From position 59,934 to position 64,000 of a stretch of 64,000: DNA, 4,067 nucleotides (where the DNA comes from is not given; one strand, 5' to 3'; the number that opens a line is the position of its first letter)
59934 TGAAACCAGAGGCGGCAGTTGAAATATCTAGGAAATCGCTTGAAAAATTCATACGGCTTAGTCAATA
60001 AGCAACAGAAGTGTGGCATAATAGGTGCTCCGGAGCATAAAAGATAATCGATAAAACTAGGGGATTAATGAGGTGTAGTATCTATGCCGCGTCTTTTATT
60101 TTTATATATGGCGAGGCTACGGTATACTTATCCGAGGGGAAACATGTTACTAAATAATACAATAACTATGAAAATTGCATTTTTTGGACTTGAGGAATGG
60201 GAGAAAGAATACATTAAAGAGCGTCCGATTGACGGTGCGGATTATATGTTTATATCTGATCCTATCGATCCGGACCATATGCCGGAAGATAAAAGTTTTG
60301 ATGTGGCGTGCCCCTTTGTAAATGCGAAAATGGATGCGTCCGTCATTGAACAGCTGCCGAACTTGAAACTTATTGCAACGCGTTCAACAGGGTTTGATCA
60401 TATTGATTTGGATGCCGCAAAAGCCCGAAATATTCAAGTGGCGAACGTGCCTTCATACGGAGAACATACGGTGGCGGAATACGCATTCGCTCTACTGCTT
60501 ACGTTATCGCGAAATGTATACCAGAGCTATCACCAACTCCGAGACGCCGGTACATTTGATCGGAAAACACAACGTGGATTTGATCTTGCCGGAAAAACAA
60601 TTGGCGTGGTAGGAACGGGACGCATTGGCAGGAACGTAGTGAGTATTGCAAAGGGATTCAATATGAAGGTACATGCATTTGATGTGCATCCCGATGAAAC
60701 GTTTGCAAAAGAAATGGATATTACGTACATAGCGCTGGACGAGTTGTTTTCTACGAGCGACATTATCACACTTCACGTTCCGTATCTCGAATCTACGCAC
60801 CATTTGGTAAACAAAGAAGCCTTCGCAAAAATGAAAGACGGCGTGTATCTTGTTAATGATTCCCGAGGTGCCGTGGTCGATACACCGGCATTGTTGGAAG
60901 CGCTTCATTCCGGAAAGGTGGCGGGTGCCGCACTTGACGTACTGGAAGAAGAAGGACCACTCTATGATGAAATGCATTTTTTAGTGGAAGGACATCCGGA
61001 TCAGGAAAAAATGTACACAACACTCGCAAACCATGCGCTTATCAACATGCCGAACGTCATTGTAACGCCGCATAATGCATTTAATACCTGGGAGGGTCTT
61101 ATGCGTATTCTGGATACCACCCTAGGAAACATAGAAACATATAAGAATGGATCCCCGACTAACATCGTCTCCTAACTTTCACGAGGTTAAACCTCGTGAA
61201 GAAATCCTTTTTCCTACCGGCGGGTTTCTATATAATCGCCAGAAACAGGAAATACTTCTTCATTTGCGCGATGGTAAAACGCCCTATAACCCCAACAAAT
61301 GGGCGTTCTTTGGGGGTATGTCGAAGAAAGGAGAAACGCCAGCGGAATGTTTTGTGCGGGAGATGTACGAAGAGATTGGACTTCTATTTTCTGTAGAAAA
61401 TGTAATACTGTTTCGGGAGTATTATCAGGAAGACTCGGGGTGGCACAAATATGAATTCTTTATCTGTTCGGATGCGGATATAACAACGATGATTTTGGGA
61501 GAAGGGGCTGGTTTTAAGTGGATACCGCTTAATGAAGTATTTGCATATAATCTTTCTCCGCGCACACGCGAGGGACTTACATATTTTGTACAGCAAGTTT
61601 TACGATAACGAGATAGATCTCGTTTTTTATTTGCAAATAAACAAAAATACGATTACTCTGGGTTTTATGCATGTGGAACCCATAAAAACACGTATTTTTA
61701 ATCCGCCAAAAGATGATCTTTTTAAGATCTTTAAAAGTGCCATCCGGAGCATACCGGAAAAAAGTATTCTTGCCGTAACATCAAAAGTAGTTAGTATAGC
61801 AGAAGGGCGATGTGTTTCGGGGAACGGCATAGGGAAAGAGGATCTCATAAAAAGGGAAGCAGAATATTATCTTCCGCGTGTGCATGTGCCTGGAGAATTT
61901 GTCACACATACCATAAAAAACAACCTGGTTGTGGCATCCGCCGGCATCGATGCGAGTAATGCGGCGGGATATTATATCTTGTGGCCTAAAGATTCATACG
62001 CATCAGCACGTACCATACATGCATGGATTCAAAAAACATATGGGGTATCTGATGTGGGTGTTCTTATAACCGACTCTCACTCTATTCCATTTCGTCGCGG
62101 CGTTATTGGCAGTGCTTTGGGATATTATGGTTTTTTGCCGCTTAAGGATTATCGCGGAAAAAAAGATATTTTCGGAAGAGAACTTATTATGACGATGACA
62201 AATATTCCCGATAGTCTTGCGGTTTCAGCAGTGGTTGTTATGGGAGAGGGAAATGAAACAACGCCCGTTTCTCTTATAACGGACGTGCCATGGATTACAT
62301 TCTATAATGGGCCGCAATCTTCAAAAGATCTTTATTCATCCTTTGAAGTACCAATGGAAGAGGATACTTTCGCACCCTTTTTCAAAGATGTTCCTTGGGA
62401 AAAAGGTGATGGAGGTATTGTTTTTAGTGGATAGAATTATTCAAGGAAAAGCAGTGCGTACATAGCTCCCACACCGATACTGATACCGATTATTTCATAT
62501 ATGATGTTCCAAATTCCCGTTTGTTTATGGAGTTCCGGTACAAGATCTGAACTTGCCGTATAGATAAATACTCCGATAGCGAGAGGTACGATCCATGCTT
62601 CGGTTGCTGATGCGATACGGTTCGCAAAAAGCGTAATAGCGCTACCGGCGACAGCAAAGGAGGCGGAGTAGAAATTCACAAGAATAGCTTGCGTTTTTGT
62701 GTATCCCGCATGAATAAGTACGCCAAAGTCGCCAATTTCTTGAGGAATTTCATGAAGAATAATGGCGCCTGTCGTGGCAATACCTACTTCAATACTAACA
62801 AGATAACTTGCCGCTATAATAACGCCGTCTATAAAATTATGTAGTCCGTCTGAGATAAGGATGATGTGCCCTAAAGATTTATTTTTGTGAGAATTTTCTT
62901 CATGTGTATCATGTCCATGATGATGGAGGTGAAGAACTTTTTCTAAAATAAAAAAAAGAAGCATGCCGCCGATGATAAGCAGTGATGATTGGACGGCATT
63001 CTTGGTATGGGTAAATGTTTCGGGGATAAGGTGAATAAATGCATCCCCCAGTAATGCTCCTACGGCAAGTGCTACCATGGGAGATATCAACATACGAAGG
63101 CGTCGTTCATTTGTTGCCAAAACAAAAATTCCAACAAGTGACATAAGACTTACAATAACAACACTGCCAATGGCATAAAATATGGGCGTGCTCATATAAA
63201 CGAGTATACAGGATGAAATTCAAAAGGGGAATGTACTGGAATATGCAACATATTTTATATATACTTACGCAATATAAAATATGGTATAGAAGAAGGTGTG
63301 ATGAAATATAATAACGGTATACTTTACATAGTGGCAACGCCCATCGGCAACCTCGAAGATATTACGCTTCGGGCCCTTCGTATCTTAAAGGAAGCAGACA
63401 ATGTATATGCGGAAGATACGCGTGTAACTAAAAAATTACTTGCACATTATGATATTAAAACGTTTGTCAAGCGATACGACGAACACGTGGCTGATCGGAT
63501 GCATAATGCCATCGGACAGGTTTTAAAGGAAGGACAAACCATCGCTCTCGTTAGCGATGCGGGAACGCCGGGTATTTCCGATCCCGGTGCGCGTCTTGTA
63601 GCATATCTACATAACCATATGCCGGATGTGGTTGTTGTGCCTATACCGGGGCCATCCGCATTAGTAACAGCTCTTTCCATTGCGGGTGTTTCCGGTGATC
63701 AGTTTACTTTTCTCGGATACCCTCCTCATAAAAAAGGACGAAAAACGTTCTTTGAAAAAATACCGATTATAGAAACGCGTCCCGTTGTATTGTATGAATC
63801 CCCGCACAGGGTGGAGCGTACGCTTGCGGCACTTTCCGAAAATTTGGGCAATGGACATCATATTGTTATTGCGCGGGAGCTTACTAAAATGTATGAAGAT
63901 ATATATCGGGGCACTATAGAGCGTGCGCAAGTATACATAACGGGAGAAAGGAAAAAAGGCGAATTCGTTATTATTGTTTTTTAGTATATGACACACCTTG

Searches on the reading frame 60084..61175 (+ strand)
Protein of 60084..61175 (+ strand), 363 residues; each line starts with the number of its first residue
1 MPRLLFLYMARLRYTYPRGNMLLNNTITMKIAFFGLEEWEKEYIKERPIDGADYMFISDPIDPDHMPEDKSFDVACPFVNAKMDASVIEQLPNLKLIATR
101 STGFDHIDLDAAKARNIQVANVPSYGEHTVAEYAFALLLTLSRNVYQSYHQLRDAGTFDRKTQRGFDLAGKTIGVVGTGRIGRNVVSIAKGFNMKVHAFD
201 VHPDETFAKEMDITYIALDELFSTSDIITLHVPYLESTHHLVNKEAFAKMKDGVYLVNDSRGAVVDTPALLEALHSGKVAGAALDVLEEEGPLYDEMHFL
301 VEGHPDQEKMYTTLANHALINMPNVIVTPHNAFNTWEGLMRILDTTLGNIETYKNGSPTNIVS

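Call 39: search_protein_families(library=pfam, proteins=[window:60084-61175:+], max_evalue=0.01)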
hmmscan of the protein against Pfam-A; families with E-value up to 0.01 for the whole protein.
window:60084-61175:+ (363 aa): 5 families
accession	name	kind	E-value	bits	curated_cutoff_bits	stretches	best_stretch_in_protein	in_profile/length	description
PF02826.25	2-Hacid_dh_C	-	5.3e-57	192.5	25.1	1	135-332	1-178/178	D-isomer specific 2-hydroxyacid dehydrogenase, NAD binding domain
PF00389.36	2-Hacid_dh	-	8.6e-27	93.9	24.6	1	42-362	13-133/134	D-isomer specific 2-hydroxyacid dehydrogenase, catalytic domain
PF03446.21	NAD_binding_2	-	5.3e-05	23.7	21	1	172-276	1-109/161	NAD binding domain of 6-phosphogluconate dehydrogenase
PF22660.2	RS_preATP-grasp-like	-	0.0036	18.1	27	0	171-230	2-68/98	Ribonucleotide synthetase preATP-grasp domain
PF00670.27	AdoHcyase_NAD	-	0.005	17.4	27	1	166-258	19-108/162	S-adenosyl-L-homocysteine hydrolase, NAD binding domain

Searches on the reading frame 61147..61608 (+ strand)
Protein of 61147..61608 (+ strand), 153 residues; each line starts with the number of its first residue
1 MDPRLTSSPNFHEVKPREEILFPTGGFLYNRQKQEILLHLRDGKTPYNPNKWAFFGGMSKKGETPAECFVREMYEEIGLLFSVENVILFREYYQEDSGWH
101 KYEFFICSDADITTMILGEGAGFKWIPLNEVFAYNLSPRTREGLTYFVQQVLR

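Call 39: search_protein_families(library=pfam, proteins=[window:61147-61608:+], max_evalue=0.01)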
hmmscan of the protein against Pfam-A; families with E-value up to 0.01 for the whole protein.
window:61147-61608:+ (153 aa): 1 family
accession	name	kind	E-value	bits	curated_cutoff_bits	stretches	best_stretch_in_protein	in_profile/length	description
PF00293.34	NUDIX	-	8.8e-15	55.3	21.1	1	25-142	7-129/134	NUDIX domain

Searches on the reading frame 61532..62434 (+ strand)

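Call 39: search_protein_families(library=pfam, proteins=[window:61532-62434:+], max_evalue=0.01)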
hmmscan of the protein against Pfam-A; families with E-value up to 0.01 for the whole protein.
window:61532-62434:+ (300 aa): 1 family
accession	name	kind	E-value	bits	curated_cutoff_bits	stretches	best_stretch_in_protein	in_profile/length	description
PF01996.21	F420_ligase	-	4.3e-35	121.6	25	1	52-249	3-216/218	F420-0:Gamma-glutamyl ligase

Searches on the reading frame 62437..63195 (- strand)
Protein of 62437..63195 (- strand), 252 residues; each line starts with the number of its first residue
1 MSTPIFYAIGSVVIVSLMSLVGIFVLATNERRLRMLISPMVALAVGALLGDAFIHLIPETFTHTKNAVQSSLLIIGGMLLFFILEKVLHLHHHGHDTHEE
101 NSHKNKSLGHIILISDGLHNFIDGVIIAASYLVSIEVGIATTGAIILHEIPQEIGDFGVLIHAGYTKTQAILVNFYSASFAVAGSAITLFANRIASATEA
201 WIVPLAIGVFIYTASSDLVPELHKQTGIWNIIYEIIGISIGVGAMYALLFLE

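Call 39: search_protein_families(library=pfam, proteins=[window:62437-63195:-], max_evalue=0.01)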
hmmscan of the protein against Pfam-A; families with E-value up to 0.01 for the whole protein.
window:62437-63195:- (252 aa): 1 family
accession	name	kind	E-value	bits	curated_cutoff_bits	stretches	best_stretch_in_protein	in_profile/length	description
PF02535.28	Zip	-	8.4e-47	160.4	35.1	2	92-248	161-322/323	ZIP Zinc transporter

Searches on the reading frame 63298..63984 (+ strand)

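Call 39: search_protein_families(library=pfam, proteins=[window:63298-63984:+], max_evalue=0.01)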
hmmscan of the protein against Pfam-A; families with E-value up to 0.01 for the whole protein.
window:63298-63984:+ (228 aa): 1 family
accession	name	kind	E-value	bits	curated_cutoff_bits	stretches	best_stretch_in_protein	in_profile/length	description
PF00590.25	TP_methylase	-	3e-32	112.7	27.8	1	9-209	2-210/212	Tetrapyrrole (Corrin/Porphyrin) Methylases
